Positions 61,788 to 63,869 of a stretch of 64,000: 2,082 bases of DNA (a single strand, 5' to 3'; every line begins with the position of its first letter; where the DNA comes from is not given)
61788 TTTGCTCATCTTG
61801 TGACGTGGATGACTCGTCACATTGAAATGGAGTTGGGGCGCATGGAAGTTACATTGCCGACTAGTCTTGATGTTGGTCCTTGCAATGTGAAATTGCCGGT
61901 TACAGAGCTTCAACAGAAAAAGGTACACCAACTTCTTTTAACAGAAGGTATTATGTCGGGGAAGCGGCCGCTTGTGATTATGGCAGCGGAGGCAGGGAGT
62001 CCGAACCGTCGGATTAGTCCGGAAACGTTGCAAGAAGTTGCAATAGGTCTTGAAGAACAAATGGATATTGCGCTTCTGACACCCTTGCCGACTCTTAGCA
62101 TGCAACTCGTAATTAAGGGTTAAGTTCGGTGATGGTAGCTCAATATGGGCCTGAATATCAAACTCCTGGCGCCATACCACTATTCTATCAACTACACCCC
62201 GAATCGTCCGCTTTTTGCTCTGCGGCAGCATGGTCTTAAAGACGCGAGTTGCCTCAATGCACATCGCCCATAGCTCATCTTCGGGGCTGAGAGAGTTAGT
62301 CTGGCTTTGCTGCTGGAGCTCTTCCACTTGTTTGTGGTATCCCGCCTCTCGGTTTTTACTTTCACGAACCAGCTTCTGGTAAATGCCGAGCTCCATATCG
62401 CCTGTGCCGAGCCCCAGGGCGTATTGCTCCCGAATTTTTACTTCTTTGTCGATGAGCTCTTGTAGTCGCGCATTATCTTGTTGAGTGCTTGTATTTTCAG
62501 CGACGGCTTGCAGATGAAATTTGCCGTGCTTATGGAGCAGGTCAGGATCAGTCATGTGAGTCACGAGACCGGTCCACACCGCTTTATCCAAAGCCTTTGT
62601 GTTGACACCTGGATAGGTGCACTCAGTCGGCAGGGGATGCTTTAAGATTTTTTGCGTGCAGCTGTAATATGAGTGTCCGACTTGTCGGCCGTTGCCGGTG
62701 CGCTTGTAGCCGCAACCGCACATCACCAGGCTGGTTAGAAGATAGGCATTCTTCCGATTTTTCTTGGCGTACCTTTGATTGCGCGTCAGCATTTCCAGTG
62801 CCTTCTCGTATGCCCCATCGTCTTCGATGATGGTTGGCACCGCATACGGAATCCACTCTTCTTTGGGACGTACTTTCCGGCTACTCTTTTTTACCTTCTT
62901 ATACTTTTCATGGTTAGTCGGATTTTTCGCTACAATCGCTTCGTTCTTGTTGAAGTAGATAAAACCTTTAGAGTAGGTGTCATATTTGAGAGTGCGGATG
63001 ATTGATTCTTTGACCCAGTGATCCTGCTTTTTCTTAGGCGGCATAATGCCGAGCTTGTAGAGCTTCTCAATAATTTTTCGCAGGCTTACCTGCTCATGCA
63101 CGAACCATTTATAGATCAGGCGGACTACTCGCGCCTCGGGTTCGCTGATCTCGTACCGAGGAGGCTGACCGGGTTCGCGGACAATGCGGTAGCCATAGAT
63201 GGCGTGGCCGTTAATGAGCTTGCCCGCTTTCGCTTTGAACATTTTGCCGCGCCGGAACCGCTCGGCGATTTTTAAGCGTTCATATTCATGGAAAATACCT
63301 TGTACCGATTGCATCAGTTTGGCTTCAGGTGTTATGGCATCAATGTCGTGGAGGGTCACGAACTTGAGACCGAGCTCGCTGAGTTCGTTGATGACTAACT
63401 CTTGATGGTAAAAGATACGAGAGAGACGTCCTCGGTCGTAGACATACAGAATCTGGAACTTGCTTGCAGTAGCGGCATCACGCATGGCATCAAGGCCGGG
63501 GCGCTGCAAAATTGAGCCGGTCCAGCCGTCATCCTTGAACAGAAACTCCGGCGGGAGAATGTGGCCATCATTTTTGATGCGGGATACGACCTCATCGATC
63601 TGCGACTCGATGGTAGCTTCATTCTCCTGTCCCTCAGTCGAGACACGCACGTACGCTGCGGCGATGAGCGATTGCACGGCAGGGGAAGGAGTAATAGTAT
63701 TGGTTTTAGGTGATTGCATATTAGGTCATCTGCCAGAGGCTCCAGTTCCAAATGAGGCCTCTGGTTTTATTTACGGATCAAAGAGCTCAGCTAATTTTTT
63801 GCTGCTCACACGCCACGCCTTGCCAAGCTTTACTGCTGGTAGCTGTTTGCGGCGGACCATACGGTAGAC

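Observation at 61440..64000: Integrated element (large serine recombinase + excisionase HTH) apparently inserted into the GT9 heptosyltransferase gene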

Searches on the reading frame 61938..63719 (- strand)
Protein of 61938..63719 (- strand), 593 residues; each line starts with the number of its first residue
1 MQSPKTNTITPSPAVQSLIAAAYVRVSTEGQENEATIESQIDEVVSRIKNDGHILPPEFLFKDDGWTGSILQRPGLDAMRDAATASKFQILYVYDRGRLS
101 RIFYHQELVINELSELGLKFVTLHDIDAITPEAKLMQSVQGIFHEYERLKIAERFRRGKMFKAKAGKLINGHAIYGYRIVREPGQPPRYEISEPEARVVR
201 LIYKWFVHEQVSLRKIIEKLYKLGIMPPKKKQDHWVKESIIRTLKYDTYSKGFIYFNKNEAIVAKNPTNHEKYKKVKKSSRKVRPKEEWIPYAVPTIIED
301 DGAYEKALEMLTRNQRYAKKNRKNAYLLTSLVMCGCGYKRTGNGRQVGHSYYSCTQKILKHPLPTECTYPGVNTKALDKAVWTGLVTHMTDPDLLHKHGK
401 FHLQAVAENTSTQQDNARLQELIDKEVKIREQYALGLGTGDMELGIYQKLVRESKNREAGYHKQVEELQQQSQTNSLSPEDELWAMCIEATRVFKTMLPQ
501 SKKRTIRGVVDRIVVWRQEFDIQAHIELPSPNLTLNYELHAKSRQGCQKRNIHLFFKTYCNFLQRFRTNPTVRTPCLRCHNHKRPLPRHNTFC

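Call 3: search_protein_families(library=pfam, proteins=[window:61938-63719:-], max_evalue=0.01)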
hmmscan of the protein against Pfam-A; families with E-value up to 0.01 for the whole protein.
window:61938-63719:- (593 aa): 3 families
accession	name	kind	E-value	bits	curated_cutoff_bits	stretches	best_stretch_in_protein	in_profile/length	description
PF00239.26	Resolvase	-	1.8e-25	90.2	23.3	1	20-167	1-144/145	Resolvase, N terminal domain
PF07508.19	Recombinase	-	1.6e-10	41.5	21.1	1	195-311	3-99/102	Recombinase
PF13408.12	Zn_ribbon_recom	-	3.7e-08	34.1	25.3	1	327-384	1-56/58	Recombinase zinc beta ribbon domain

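Call 9: search_protein_families(library=ncbifam, proteins=[window:61938-63719:-], max_evalue=1)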
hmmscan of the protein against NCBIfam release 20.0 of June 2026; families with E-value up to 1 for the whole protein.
window:61938-63719:- (593 aa): 8 families
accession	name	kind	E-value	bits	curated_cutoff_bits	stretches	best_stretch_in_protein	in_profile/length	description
NF041201.1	recomb_XisF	equivalog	7.9e-22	77.8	375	1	22-515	3-462/465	fdxN element excision recombinase XisF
NF047343.1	SCCmet_CcrB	equivalog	4.2e-15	55.4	900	1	21-258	10-240/542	cassette chromosome recombinase CcrB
NF047344.1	SCCmet_CcrA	equivalog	1.2e-12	47.8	700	2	20-220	4-194/442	cassette chromosome recombinase CcrA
NF047347.1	SCCmet_CcrC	equivalog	1.3e-10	40.4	900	1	21-265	6-249/558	cassette chromosome recombinase CcrC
NF049883.1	resolv_YneB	equivalog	0.00017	21.1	175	1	21-158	3-138/211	YneB family resolvase-like protein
NF001684.0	PRK00443.1-4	subfamily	0.023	14.2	326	1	415-459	12-56/260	glucosamine-6-phosphate deaminase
NF002557.0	PRK02122.1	subfamily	0.032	12.3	384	1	413-460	42-89/653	glucosamine-6-phosphate deaminase-like protein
TIGR00502.1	nagB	equivalog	0.059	12.7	236.9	1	421-463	22-65/259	glucosamine-6-phosphate deaminase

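Call 12: find_encoding_contigs(protein=window:61938-63719:-, flank=10000, max_places=6)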
Protein window:61938-63719:- (593 aa): 6 contigs read that carry it; 4 places shown.
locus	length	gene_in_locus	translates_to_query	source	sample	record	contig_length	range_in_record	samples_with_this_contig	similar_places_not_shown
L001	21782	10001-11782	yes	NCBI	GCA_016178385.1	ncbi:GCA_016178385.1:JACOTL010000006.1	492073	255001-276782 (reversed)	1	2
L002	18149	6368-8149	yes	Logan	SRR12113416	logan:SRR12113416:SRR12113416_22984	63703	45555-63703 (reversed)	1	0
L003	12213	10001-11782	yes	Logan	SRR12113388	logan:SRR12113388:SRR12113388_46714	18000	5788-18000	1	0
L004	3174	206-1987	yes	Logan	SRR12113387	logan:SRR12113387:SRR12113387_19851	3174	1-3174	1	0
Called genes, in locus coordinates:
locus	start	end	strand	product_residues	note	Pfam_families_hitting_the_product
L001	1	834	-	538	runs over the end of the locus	PF16927:HisKA_7TM, PF00512:HisKA, PF02518:HATPase_c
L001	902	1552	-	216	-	PF00765:Autoind_synth, PF13444:Acetyltransf_5, PF21926:FeeM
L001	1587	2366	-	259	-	PF00899:ThiF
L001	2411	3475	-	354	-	PF00565:SNase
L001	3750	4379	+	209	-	-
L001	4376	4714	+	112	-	-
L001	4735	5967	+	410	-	-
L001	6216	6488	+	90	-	-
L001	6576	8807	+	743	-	-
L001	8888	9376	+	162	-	PF00239:Resolvase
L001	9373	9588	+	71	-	-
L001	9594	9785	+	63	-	-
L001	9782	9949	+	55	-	PF12728:HTH_17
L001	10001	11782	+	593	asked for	PF00239:Resolvase, PF07508:Recombinase, PF13408:Zn_ribbon_recom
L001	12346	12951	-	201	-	-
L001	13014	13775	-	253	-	PF00459:Inositol_P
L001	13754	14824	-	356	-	PF01467:CTP_transf_like, PF00702:Hydrolase (weak), PF13419:HAD_2 (weak), PF13242:Hydrolase_like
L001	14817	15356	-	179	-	PF08645:PNK3P, PF13419:HAD_2 (faint), PF13242:Hydrolase_like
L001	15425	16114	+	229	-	PF00702:Hydrolase, PF13419:HAD_2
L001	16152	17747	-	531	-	PF13580:SIS_2, PF01380:SIS (weak), PF00294:PfkB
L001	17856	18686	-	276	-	PF01073:3Beta_HSD (faint), PF01370:Epimerase, PF04321:RmlD_sub_bind, PF16363:GDP_Man_Dehyd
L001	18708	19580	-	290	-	PF00923:TAL_FSA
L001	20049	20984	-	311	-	PF02779:Transket_pyr, PF02780:Transketolase_C, PF22613:Transketolase_C_1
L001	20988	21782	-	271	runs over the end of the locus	PF00456:Transketolase_N, PF13292:DXP_synthase_N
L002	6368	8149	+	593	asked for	PF00239:Resolvase, PF07508:Recombinase, PF13408:Zn_ribbon_recom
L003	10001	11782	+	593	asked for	PF00239:Resolvase, PF07508:Recombinase, PF13408:Zn_ribbon_recom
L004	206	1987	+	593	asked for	PF00239:Resolvase, PF07508:Recombinase, PF13408:Zn_ribbon_recom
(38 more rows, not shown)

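Call 19: search_protein_families(library=pfam, proteins=[L001:3681-4379:+, L001:4376-4714:+, L001:4735-5967:+, L001:6216-6488:+, L001:6576-8807:+, L001:8804-9376:+, L001:9373-9588:+, L001:9594-9785:+, L001:2411-3475:-], max_evalue=0.01)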
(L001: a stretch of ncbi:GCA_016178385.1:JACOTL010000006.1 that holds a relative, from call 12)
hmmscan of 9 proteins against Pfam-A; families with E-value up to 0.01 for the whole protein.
L001:3681-4379:+ (232 aa): 0 families

L001:4376-4714:+ (112 aa): 0 families

L001:4735-5967:+ (410 aa): 0 families

L001:6216-6488:+ (90 aa): 1 family
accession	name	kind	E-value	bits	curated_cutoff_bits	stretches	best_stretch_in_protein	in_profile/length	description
PF18903.5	DUF5659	-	0.0038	17.5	23.6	1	27-81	21-74/75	Domain of unknown function (DUF5659)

L001:6576-8807:+ (743 aa): 3 families
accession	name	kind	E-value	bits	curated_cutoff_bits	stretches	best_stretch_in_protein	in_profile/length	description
PF01807.25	Zn_ribbon_DnaG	-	0.00041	20.5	24.9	1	4-56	13-65/98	CHC2 zinc finger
PF13412.12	HTH_24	-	0.0027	17.7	21.9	1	601-641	10-48/48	Winged helix-turn-helix DNA-binding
PF12802.13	MarR_2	-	0.003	18.1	27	0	605-641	16-51/61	MarR family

L001:8804-9376:+ (190 aa): 1 family
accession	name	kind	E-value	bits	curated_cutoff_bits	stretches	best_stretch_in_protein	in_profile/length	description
PF00239.26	Resolvase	-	2.5e-30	106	23.3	1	40-182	2-141/145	Resolvase, N terminal domain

L001:9373-9588:+ (71 aa): 0 families

L001:9594-9785:+ (63 aa): 0 families

L001:2411-3475:- (354 aa): 1 family
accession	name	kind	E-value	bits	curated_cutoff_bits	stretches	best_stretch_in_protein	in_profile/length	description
PF00565.23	SNase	-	8.3e-27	94.2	21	1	166-270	1-105/107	Staphylococcal nuclease homologue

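Call 20: search_protein_families(library=phrogs, proteins=[L001:3681-4379:+, L001:4376-4714:+, L001:4735-5967:+, L001:6216-6488:+, L001:6576-8807:+, L001:8804-9376:+, L001:9373-9588:+, L001:9594-9785:+, window:61938-63719:-], max_evalue=0.01)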
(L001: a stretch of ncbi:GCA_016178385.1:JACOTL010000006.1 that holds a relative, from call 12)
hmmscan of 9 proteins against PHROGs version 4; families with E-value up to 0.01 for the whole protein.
L001:3681-4379:+ (232 aa): 0 families

L001:4376-4714:+ (112 aa): 0 families

L001:4735-5967:+ (410 aa): 1 family
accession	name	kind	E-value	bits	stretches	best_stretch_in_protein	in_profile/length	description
phrog_13335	-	unknown function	0.005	18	1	294-326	51-83/99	-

L001:6216-6488:+ (90 aa): 0 families

L001:6576-8807:+ (743 aa): 6 families
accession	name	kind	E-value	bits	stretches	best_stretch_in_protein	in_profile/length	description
phrog_6088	-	DNA, RNA and nucleotide metabolism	5.4e-23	82.3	1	8-299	6-316/772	DNA primase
phrog_47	-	DNA, RNA and nucleotide metabolism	1.2e-14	54.9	1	6-276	31-328/947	DNA primase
phrog_239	-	DNA, RNA and nucleotide metabolism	3.3e-14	53.8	1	25-264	43-297/801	DNA primase/helicase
phrog_849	-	DNA, RNA and nucleotide metabolism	3.8e-11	43.6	1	123-291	183-349/435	DNA primase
phrog_6444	-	DNA, RNA and nucleotide metabolism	2e-08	34.5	1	165-305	246-394/577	DNA primase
phrog_360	-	DNA, RNA and nucleotide metabolism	0.0028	18.8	1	4-63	6-70/133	DNA primase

L001:8804-9376:+ (190 aa): 3 families
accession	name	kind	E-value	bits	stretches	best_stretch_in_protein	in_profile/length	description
phrog_95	-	integration and excision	2.3e-33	116.7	1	28-182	79-235/651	integrase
phrog_125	-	DNA, RNA and nucleotide metabolism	1.3e-26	94.7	1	28-182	11-152/254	DNA invertase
phrog_6620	-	integration and excision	9.5e-11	42.6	1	30-161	49-175/201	transposase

L001:9373-9588:+ (71 aa): 0 families

L001:9594-9785:+ (63 aa): 0 families

window:61938-63719:- (593 aa): 3 families
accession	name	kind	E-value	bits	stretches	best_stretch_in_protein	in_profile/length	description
phrog_95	-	integration and excision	2.8e-72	245.2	1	5-531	74-576/651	integrase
phrog_125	-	DNA, RNA and nucleotide metabolism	1.2e-21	78.4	1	16-269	18-222/254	DNA invertase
phrog_24987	-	unknown function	0.0043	18.1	1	236-301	35-99/170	-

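Call 28: find_related_loci(query=L001:1587-2366:-, collection=genome_contigs, flank=10000)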
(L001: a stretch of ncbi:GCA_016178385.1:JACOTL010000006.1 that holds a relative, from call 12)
Query L001:1587-2366:- (259 aa) in genome_contigs; peptide patterns used: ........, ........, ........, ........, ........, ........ (x = any residue, [..] = any of these).
206 stretches matched a pattern; 2 encode a relative of the query (tblastn E <= 1e-3); 2 distinct loci.
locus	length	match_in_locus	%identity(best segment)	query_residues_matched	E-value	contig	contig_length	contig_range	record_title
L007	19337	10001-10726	39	4-246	2e-54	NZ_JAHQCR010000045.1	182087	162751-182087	Bacillus alkalicola strain JCM 17098 735, whole genome shotgun sequence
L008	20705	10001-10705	34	1-235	2e-38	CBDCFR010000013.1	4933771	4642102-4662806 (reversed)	MAG: Acidimicrobiales bacterium isolate 908bf25f-ddd4-4b31-97be-e326148c296d genome assembly, contig: contig_13, whole g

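Call 33: find_related_loci(query=window:61938-63719:-, collection=viral_contigs, flank=10000)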
Query window:61938-63719:- (593 aa) in viral_contigs; peptide patterns used: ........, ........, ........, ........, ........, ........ (x = any residue, [..] = any of these).
3 stretches matched a pattern, but none encodes a relative of the query by tblastn (E <= 1e-3).

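Call 34: find_related_loci(query=L001:6576-8807:+, collection=viral_contigs, flank=10000)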
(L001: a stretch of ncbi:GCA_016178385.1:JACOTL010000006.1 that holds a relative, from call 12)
Query L001:6576-8807:+ (743 aa) in viral_contigs; peptide patterns used: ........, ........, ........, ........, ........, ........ (x = any residue, [..] = any of these).
11 stretches matched a pattern; 10 encode a relative of the query (tblastn E <= 1e-3); 10 distinct loci.
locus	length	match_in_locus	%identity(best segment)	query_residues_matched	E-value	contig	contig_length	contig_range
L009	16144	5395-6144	37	1-270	5e-41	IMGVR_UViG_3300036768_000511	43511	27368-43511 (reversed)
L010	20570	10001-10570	32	6-230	8e-20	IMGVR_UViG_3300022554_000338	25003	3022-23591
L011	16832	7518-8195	31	6-261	4e-18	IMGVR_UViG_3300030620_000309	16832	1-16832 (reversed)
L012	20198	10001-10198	52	1-66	6e-17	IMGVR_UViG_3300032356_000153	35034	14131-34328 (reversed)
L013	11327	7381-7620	43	6-84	8e-17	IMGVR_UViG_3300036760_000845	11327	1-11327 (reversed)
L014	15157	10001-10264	44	6-90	5e-15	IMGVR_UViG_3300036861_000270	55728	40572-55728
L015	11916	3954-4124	46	21-77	7e-13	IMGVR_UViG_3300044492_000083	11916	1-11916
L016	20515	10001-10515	41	27-237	2e-8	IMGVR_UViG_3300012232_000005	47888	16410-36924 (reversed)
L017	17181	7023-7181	41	1-55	8e-5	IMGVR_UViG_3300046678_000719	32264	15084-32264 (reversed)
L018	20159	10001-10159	41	1-55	8e-5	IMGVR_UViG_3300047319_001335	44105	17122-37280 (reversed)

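Call 36: find_homologous_proteins(query=L001:1-834:-, max_evalue=1e-10)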
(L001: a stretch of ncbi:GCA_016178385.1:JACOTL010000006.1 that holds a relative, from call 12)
Query L001:1-834:-: 8000 candidates shared short words with the query, none scored E <= 1e-10.

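Call 37: find_related_loci(query=window:62124-63719:-, collection=metagenome_contigs, flank=10000)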
Query window:62124-63719:- (532 aa) in metagenome_contigs; peptide patterns used: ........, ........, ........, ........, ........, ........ (x = any residue, [..] = any of these).
81 stretches matched a pattern; 3 encode a relative of the query (tblastn E <= 1e-3); 3 distinct loci.
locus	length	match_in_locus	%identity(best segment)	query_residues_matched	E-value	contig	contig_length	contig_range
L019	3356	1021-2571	34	19-530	6e-87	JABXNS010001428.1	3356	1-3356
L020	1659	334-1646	55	1-255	4e-83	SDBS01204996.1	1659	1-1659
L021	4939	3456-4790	37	7-444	2e-78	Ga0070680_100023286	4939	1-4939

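Call 57: search_dna_similar(query=L001:6576-8807:+, collection=phages, mode=protein, max_rows=10)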
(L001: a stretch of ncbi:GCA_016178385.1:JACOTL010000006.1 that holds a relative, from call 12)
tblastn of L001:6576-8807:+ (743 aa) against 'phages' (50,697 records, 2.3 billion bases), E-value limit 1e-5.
Records with a match: 275; places in all: 275; records where one place covers at least 80% of the query: 0.
Best place of each record, by identity: <60% 275.
By first word of the organism name: Microbacterium 99; Arthrobacter 80; Mycobacterium 33; Propionibacterium 22; Streptomyces 11; Curtobacterium 7; Salinibacter 5; Clostridium 3; Cutibacterium 3; Thermoanaerobacterium 2; and 7 more.
By host as written in the record: Microbacterium foliorum NRRL B-24224 54; Arthrobacter globiformis B-2979 49; Microbacterium foliorum NRRL B-24224 SEA 26; Mycobacterium smegmatis mc2 155 18; - 10; Propionibacterium acnes 9; Propionibacterium acnes ATCC 6919 9; Arthrobacter atrocyaneus NRRL B-2883 7; and 39 more.
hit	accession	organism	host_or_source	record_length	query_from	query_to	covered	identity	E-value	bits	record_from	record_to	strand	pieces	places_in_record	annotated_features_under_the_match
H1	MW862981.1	Microbacterium phage Honk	Microbacterium foliorum NRRL B-24224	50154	6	367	49%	24.2%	4e-11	73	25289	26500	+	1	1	42: DNA primase/helicase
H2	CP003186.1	Thermoanaerobacterium phage THSA-485A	Thermoanaerobacterium saccharolyticum ...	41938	25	281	35%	31.0%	5e-27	124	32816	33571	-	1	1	protein of unknown function DUF927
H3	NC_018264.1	Thermoanaerobacterium phage THSA-485A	Thermoanaerobacterium saccharolyticum ...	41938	25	281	35%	31.0%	5e-27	124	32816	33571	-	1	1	DNA primase/helicase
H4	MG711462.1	Faecalibacterium phage FP_Epona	Faecalibacterium prausnitzii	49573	13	281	36%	29.4%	1e-16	91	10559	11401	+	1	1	primase/helicase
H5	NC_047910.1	Faecalibacterium phage FP_Epona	Faecalibacterium prausnitzii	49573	13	281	36%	29.4%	1e-16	91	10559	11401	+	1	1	DNA primase/helicase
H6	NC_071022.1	Arthrobacter phage BaileyBlu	Arthrobacter sulfureus NRRL B-14730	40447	3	286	38%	26.4%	7e-13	79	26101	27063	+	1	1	38: DNA primase/helicase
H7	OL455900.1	Arthrobacter phage BaileyBlu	Arthrobacter sulfureus NRRL B-14730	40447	3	286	38%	26.4%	7e-13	79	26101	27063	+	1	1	38: DNA primase/helicase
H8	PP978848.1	Arthrobacter phage MissSwiss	Arthrobacter atrocyaneus NRRL B-2883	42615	6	291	38%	26.3%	5e-12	76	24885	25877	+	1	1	37: DNA primase/helicase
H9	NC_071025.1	Arthrobacter phage Amyev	Arthrobacter globiformis B-2979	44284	6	291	38%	25.8%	2e-12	77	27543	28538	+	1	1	37: DNA primase/helicase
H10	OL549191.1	Arthrobacter phage Amyev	Arthrobacter globiformis B-2979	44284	6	291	38%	25.8%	2e-12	77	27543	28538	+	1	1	37: DNA primase/helicase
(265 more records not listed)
